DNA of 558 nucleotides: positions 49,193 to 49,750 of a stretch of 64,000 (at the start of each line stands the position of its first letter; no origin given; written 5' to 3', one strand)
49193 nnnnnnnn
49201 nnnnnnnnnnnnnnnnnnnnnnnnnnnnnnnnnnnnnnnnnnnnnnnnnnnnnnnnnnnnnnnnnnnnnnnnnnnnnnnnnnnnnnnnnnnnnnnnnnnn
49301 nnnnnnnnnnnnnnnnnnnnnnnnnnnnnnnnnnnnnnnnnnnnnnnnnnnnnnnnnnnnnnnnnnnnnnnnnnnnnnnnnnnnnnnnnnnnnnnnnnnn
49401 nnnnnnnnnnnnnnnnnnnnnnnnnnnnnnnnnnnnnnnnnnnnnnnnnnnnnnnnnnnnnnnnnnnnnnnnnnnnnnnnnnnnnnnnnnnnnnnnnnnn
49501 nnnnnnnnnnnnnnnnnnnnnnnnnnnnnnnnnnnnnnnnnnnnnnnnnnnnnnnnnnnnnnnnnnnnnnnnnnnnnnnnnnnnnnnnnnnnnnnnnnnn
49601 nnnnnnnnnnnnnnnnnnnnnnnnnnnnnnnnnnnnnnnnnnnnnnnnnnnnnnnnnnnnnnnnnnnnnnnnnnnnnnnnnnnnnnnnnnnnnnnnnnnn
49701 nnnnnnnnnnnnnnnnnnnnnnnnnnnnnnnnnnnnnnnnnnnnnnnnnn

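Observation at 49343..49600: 85-aa four-cysteine protein immediately upstream of the GRE: candidate novel small subunit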

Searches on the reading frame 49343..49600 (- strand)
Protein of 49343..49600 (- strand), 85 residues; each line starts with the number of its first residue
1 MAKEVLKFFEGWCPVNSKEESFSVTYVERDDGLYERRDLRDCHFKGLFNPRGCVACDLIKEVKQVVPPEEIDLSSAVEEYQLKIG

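Call 4: search_protein_families(library=ncbifam, proteins=[window:49343-49600:-], max_evalue=0.1)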
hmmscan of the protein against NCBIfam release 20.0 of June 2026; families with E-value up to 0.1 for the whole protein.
window:49343-49600:- (85 aa): 0 families

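Call 5: search_protein_families(library=pfam, proteins=[window:49343-49600:-], max_evalue=1)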
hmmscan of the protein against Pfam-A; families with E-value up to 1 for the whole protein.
window:49343-49600:- (85 aa): 0 families

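Call 6: find_homologous_proteins(query=window:49343-49600:-, max_evalue=0.01)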
Query window:49343-49600:- (85 aa): 32 proteins with E <= 0.01 among 32 candidates.
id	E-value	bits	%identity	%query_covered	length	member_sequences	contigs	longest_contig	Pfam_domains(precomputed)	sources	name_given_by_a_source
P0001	5.7e-43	162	87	99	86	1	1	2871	-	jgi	jgi:hypothetical protein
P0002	1.6e-42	161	82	100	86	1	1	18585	-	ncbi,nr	ncbi:hypothetical protein FACS1894104_1150 [Actinomycetota bacterium]|nr:hypothetical protein FACS18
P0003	7.0e-42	158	85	99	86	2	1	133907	-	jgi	jgi:hypothetical protein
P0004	3.6e-41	156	85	99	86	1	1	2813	-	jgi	jgi:hypothetical protein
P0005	1.6e-40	154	83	99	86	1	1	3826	-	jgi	jgi:hypothetical protein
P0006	5.2e-40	152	81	99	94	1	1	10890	-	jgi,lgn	jgi:hypothetical protein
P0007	1.8e-37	144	80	99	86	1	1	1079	-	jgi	-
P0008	3.2e-37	144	76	99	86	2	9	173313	-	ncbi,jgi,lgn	-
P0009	7.7e-37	142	81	98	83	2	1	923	-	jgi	-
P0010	1.5e-36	141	78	98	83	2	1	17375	-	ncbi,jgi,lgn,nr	ncbi:MAG: hypothetical protein LBL23_04425 [Coriobacteriales bacterium]|jgi:hypothetical protein|nr:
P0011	2.5e-36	141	79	99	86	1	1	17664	-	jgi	jgi:hypothetical protein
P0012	3.6e-36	140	73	99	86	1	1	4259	-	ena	-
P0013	8.9e-36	139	74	99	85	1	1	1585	-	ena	-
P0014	9.3e-36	139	73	100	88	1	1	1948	-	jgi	jgi:hypothetical protein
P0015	2.2e-35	138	77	93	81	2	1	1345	-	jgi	-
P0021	3.5e-33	131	72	98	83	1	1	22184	-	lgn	-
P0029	6.4e-27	111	66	96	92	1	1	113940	-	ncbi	-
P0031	1.8e-21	93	58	96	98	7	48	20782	-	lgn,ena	-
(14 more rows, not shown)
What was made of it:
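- Checked: There are 32 homolog clusters with E-values from 1e-15 to 1e-43 (call 6).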

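Call 8: find_encoding_contigs(protein=P0031, flank=8000, max_places=4)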
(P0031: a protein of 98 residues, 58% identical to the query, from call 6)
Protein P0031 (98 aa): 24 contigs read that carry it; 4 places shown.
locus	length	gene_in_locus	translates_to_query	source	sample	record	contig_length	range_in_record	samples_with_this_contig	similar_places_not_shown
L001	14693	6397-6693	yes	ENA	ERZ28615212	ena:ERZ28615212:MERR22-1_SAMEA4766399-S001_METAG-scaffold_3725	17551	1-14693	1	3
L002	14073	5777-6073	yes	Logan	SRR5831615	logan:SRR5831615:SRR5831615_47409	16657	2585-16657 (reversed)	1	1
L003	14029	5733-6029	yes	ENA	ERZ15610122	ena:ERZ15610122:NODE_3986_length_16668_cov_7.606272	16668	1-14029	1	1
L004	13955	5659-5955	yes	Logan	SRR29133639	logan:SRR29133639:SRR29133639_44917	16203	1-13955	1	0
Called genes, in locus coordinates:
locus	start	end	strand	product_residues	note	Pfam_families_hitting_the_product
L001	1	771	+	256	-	?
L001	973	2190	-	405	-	PF02515:CoA_transf_3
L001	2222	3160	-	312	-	PF13228:DUF4037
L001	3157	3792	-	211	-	PF13526:DUF4125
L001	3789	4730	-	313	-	PF13176:TPR_7 (faint), PF13181:TPR_8 (faint), PF24885:TPR_NPHP3 (weak), PF07719:TPR_2 (faint), PF13374:TPR_10 (faint), PF13424:TPR_12, PF17874:TPR_MalT (faint), PF13424:TPR_12, +2 more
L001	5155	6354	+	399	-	PF07690:MFS_1, PF13347:MFS_2 (weak)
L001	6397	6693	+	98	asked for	-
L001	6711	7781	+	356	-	PF08240:ADH_N, PF16912:Glu_dehyd_C, PF00107:ADH_zinc_N, PF13602:ADH_zinc_N_2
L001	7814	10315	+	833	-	PF02901:PFL-like, PF01228:Gly_radical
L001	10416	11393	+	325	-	PF13353:Fer4_12 (faint), PF12837:Fer4_6 (faint), PF12838:Fer4_7 (weak), PF13484:Fer4_16 (faint), PF04055:Radical_SAM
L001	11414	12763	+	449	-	PF00171:Aldedh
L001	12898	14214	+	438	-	-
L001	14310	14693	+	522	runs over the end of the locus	PF17853:GGDEF_2, PF13556:HTH_30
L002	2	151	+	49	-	?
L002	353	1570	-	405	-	PF02515:CoA_transf_3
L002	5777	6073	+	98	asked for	-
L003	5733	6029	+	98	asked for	-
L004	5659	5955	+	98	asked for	-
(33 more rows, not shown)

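Call 9: find_encoding_contigs(protein=P0029, flank=8000, max_places=3)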
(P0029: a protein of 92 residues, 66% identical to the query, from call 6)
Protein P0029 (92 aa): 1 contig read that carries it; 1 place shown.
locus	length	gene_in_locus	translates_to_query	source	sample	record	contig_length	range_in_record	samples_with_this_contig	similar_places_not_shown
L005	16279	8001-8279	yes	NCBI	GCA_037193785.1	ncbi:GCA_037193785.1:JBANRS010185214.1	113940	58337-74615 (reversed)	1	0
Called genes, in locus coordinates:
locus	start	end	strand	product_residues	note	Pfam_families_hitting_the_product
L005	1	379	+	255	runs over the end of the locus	PF00756:Esterase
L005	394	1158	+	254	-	PF00756:Esterase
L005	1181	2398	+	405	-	-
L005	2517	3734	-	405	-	PF02515:CoA_transf_3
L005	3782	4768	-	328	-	PF13228:DUF4037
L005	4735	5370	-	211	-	PF13526:DUF4125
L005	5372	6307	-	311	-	PF13176:TPR_7 (faint), PF13424:TPR_12, PF17874:TPR_MalT, PF13424:TPR_12, PF24885:TPR_NPHP3 (weak), PF07719:TPR_2 (weak), PF13374:TPR_10 (weak), PF13424:TPR_12, +2 more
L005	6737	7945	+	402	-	PF07690:MFS_1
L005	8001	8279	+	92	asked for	-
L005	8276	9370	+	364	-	PF08240:ADH_N, PF16912:Glu_dehyd_C, PF00107:ADH_zinc_N, PF13602:ADH_zinc_N_2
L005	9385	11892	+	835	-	PF02901:PFL-like, PF01228:Gly_radical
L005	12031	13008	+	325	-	PF13353:Fer4_12 (faint), PF12797:Fer4_2 (faint), PF12838:Fer4_7 (weak), PF13187:Fer4_9 (weak), PF14697:Fer4_21 (weak), PF00037:Fer4 (weak), PF04055:Radical_SAM, PF12837:Fer4_6 (weak), +1 more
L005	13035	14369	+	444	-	PF00171:Aldedh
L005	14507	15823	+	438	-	PF03600:CitMHS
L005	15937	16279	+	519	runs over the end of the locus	PF17853:GGDEF_2 (weak), PF13556:HTH_30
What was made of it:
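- In the human-gut operon type the ADH gene lies between the small gene and the GRE, and in L005 the small gene's stop overlaps the ADH start (calls 8, 9).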

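Call 13: find_encoding_contigs(protein=P0008, flank=9000, max_places=3)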
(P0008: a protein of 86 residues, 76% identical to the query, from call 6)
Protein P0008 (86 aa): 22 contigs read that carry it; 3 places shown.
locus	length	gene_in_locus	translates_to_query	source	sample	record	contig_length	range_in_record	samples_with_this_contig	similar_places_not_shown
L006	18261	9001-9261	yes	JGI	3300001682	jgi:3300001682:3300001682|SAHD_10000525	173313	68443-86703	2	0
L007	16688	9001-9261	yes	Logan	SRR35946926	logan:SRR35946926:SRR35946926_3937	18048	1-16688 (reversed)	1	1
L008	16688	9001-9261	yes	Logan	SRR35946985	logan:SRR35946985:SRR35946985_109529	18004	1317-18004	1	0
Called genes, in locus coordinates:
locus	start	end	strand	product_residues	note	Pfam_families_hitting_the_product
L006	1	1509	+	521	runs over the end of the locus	PF12229:PG_binding_4 (faint), PF03734:YkuD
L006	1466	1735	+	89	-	-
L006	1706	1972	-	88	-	-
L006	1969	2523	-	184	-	-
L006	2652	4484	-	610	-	PF07992:Pyr_redox_2 (faint), PF00890:FAD_binding_2, PF01266:DAO (weak), PF12831:FAD_oxidored (weak), PF13450:NAD_binding_8 (weak)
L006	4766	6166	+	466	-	PF00196:GerE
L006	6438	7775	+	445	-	PF04055:Radical_SAM (weak)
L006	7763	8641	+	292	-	PF13566:DUF4130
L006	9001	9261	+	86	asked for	-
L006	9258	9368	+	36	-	-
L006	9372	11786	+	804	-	PF02901:PFL-like, PF01228:Gly_radical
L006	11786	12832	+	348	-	PF08240:ADH_N, PF16912:Glu_dehyd_C, PF00107:ADH_zinc_N, PF13602:ADH_zinc_N_2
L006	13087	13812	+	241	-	PF04055:Radical_SAM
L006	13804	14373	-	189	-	PF02596:DUF169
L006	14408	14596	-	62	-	-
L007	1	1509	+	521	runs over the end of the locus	PF12229:PG_binding_4 (faint), PF03734:YkuD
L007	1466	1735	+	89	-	-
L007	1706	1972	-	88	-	-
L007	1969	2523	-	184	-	-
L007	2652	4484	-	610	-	PF07992:Pyr_redox_2 (faint), PF00890:FAD_binding_2, PF01266:DAO (weak), PF12831:FAD_oxidored (weak), PF13450:NAD_binding_8 (weak)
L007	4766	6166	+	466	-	PF00196:GerE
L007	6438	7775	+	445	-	PF04055:Radical_SAM (weak)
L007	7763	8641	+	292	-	PF13566:DUF4130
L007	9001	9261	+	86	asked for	-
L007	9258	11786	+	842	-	PF02901:PFL-like, PF01228:Gly_radical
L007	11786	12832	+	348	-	PF08240:ADH_N, PF16912:Glu_dehyd_C, PF00107:ADH_zinc_N, PF13602:ADH_zinc_N_2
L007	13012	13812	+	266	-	PF00037:Fer4 (faint), PF12837:Fer4_6 (faint), PF12838:Fer4_7 (weak), PF13237:Fer4_10 (weak), PF04055:Radical_SAM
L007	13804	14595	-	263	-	PF02596:DUF169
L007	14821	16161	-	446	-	PF00083:Sugar_tr, PF07690:MFS_1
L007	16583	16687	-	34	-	?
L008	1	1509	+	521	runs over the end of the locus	PF12229:PG_binding_4 (faint), PF03734:YkuD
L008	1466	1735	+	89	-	-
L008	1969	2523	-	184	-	-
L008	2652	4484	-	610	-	PF07992:Pyr_redox_2 (faint), PF00890:FAD_binding_2, PF01266:DAO (weak), PF12831:FAD_oxidored (weak), PF13450:NAD_binding_8 (weak)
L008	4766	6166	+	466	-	PF00196:GerE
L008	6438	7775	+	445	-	PF04055:Radical_SAM (weak)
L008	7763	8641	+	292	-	PF13566:DUF4130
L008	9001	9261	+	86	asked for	-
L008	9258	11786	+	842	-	PF02901:PFL-like, PF01228:Gly_radical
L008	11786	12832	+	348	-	PF08240:ADH_N, PF16912:Glu_dehyd_C, PF00107:ADH_zinc_N, PF13602:ADH_zinc_N_2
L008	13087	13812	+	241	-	PF04055:Radical_SAM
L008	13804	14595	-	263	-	PF02596:DUF169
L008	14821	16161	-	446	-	PF00083:Sugar_tr, PF07690:MFS_1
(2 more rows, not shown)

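Call 14: find_encoding_contigs(protein=P0003, flank=9000, max_places=2)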
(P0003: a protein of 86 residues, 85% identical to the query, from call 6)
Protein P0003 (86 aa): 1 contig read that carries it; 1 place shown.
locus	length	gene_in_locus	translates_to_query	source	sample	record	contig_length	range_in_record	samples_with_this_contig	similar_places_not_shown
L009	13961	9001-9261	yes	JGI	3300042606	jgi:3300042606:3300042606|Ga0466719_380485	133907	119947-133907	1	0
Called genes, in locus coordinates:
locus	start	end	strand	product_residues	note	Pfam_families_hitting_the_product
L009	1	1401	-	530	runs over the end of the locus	PF00682:HMGL-like, PF22617:HCS_D2, PF08502:LeuA_dimer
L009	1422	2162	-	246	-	PF00731:AIRC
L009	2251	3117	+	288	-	PF03412:Peptidase_C39 (faint), PF13529:Peptidase_C39_2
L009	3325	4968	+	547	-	-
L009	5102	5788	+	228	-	PF07685:GATase_3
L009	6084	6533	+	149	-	-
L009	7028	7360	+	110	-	PF02627:CMD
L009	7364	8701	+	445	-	-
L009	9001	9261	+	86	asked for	-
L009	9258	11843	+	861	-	PF02901:PFL-like, PF01228:Gly_radical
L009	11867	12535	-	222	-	PF07963:N_methyl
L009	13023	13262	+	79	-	PF02604:PhdYeFM_antitox (weak)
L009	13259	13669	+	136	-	PF01850:PIN, PF13470:PIN_3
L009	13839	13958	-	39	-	-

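Call 15: find_encoding_contigs(protein=P0021, flank=9000, max_places=2)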
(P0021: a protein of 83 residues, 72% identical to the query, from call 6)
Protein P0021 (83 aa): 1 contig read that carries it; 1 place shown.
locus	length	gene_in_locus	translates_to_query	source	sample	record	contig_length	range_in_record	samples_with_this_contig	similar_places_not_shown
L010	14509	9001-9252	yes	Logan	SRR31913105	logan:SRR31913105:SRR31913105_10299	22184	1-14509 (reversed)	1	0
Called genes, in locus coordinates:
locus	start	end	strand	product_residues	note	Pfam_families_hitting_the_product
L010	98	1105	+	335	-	PF20990:DUF2207_C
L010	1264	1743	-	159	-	-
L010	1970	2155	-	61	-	-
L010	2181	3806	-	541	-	PF07690:MFS_1 (weak)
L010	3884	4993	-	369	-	PF00871:Acetate_kinase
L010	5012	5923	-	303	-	PF01515:PTA_PTB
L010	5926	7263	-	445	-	PF00171:Aldedh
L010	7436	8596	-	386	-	PF00465:Fe-ADH, PF13685:Fe-ADH_2, PF25137:ADH_Fe_C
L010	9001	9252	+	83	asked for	-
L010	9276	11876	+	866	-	PF02901:PFL-like, PF01228:Gly_radical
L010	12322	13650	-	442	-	PF13556:HTH_30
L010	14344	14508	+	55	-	?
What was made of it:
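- The loci already carry PucR-like (HTH_30) regulators (calls 8, 9, 15).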

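Call 16: predict_structure(alignment_id=A1)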
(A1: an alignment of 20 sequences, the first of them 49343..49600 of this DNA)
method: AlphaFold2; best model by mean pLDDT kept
length: 85 residues; sequences in the alignment: 20
mean_pLDDT: 72.9   pTM: 0.59
mean pLDDT of the five models: 72.9, 70.2, 69.9, 67.4, 44.1
residues with pLDDT >= 90: 2; 70-90: 53; 50-70: 23; < 50: 7
segments of 3 or more residues with pLDDT < 50: 79-85
pLDDT, mean of each block of 10 residues (from residue 1): 80 78 85 81 57 68 85 63 44
secondary structure, 60 per line:
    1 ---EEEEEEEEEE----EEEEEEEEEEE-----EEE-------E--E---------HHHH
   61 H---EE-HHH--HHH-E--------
elements in order: E4-13 E18-28 E34-36 H57-61

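Call 18: search_solved_structures(query=A1, max_evalue=10, show_alignments=3)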
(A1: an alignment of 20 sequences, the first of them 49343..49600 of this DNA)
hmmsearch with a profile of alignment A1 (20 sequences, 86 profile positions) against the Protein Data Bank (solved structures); distinct sequences matched with E-value up to 10: 1.
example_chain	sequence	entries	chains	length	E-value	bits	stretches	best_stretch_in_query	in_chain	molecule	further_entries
5wjd_A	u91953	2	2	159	0.81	12.7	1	3-58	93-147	CG8481, isoform B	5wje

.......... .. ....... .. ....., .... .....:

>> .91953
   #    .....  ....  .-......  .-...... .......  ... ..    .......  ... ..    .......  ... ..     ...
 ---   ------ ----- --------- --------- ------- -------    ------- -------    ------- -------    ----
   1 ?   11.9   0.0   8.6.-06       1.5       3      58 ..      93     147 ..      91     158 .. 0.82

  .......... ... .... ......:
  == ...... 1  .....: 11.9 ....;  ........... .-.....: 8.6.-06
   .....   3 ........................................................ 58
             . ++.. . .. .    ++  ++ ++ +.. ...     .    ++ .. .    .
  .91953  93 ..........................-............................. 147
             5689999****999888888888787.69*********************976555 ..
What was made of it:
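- On HiPIP-like GRE small subunits (BSS beta/gamma, HPAD gamma, MASS beta/gamma): A profile search of all PDB chain sequences gave only one spurious hit at E = 0.81 (call 18).
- Tried and rejected: The PDB sequence profile found nothing (call 18).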

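Call 19: fold_search(model_id=the predicted structure, library=pdb)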
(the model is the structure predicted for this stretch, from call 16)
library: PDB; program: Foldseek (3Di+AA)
matches with E <= 10: 385; with E <= 0.001: 0
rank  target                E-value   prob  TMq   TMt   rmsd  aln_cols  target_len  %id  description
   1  9g7g_S                8.6e-01  0.25  0.40  0.18   8.0        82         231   12  Structure of the clippase PaJOS from Pigmentiphaga aceris (released 2025-04-23)
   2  7zcw_C                1.0e+00  0.60  0.34  0.12   1.4        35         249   11  Cryo-EM structure of GMPCPP-microtubules in complex with VASH2-SVBP (released 2022-12-14)
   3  9g7g_M                1.0e+00  0.18  0.38  0.17   7.9        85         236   14  Structure of the clippase PaJOS from Pigmentiphaga aceris (released 2025-04-23)
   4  5ueb_B                1.2e+00  0.54  0.35  0.22   2.5        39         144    8  Novel crystal structure of a hypothetical protein from Neisseria gonorrhoeae (released 2017-01-18)
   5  4mgg_G                1.2e+00  0.11  0.26  0.09   3.6        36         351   22  Crystal structure of an enolase (mandelate racemase subgroup) from labrenzia aggregata iam 12614 (target nysgrc-012903 (released 2013-10-16)
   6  3no1_C                1.3e+00  0.09  0.24  0.08   3.6        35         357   17  Crystal Structure of Mandelate racemase/muconate lactonizing enzyme from a Marine actinobacterium in complex with magn (released 2010-07-07)
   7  5cw5_B                1.4e+00  0.33  0.30  0.12   3.2        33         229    9  Structure of CfBRCC36-CfKIAA0157 complex (QSQ mutant) (released 2015-09-16)
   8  9e2g_0E               1.4e+00  0.21  0.31  0.05   3.7        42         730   14  Cryo-EM structure of 48 nm repeat of microtubule doublet from T. brucei flagellum (released 2025-03-12)
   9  8otz_X                1.5e+00  0.41  0.36  0.08   2.3        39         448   10  48-nm repeat of the native axonemal doublet microtubule from bovine sperm (released 2023-11-22)
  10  9g7g_C                1.5e+00  0.23  0.42  0.18   7.6        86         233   12  Structure of the clippase PaJOS from Pigmentiphaga aceris (released 2025-04-23)
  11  1g85_B                1.6e+00  0.44  0.36  0.21   3.1        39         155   23  CRYSTAL STRUCTURE OF BOVINE ODORANT BINDING PROTEIN COMPLEXED WITH IS NATURAL LIGAND (released 2002-06-26)
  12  6u42_6W               1.6e+00  0.16  0.34  0.07   5.3        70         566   10  Natively decorated ciliary doublet microtubule (released 2019-11-13)
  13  8amc_A                1.7e+00  0.38  0.34  0.19   1.8        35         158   17  Crystal Structure of cat allergen Fel d 4 (released 2023-08-16)
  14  7ung_T                1.7e+00  0.35  0.36  0.07   2.1        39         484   10  48-nm repeat of the human respiratory doublet microtubule (released 2022-10-05)
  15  9e78_1I               1.7e+00  0.30  0.34  0.05   2.8        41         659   15  48-nm repeat of the Leishmania tarentolae doublet microtubule (released 2025-03-12)
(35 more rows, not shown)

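Call 20: search_protein_representatives(alignment_id=A1)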
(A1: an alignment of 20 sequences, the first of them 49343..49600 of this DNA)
Query: 20 sequences, 86 profile positions. Proteins with E-value up to 0.001 (for the whole library): 7; up to 1e-10: 3; up to 1e-30: 1. The best 7 are listed.
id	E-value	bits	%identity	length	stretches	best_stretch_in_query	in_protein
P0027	6.9e-41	154.0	-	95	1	1-82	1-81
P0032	4.9e-19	84.0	-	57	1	33-82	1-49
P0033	1.4e-11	60.1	-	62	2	44-82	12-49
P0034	2.3e-10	56.2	-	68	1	6-64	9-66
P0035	5.4e-07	45.4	-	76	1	1-27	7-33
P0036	4.9e-05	39.1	-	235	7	23-60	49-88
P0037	2.5e-04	36.9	-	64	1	7-61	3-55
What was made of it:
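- An exhaustive HMM search of 1.84 billion representatives finds only 7 (call 20), matching the small size of the GRE clade.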

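Call 22: find_encoding_contigs(protein=P0034, flank=8000, max_places=4)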
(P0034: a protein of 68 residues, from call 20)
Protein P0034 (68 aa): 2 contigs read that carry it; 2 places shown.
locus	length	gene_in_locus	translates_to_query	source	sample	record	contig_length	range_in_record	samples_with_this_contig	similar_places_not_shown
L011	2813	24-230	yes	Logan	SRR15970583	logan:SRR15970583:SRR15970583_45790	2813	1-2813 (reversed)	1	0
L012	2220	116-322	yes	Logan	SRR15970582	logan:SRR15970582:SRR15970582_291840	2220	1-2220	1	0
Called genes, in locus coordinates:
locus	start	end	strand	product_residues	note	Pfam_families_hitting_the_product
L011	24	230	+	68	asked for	-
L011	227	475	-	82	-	-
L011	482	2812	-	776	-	?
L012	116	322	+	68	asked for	-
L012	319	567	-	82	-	-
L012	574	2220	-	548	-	?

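Call 23: find_encoding_contigs(protein=P0037, flank=8000, max_places=4)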
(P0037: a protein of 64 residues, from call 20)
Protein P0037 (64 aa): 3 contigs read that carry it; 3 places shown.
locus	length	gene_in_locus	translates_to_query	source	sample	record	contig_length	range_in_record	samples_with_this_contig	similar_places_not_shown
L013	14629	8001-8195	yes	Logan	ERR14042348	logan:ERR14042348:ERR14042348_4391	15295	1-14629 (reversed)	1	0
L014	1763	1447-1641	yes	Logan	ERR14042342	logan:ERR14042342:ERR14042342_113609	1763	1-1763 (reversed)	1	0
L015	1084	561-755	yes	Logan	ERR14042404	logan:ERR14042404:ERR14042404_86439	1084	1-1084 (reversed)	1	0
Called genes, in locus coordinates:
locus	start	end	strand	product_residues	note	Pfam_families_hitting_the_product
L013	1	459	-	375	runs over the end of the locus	?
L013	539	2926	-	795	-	-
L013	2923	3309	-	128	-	-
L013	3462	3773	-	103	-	-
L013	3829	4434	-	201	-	PF05685:Uma2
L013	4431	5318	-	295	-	PF10546:P63C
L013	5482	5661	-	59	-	-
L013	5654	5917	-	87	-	-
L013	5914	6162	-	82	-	-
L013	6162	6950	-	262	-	PF02498:Bro-N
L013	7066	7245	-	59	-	-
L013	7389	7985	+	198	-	PF07553:Lipoprotein_Ltp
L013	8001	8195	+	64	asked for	-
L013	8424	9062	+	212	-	PF01936:NYN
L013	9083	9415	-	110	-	-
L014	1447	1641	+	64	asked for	-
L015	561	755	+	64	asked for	-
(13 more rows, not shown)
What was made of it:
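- Remote relatives sit in phage accessory regions next to Bro-N, Ltp and toxin-antitoxin genes, where small regulators are common (call 23).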

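Call 36: find_related_loci(query=A1, collection=metagenome_contigs, flank=7000)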
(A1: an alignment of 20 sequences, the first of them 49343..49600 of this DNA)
Query A1 (85 aa) in metagenome_contigs; peptide patterns used: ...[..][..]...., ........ (x = any residue, [..] = any of these).
63 stretches matched a pattern; 3 encode a relative of the query (tblastn E <= 1e-3); 3 distinct loci.
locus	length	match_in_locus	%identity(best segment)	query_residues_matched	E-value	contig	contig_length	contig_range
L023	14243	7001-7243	65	1-82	5e-33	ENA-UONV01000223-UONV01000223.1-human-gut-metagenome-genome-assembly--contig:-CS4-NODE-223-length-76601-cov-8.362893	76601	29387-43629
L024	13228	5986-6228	65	1-82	5e-33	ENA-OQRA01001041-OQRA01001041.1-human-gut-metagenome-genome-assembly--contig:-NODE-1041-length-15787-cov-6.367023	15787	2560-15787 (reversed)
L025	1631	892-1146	58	1-82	2e-27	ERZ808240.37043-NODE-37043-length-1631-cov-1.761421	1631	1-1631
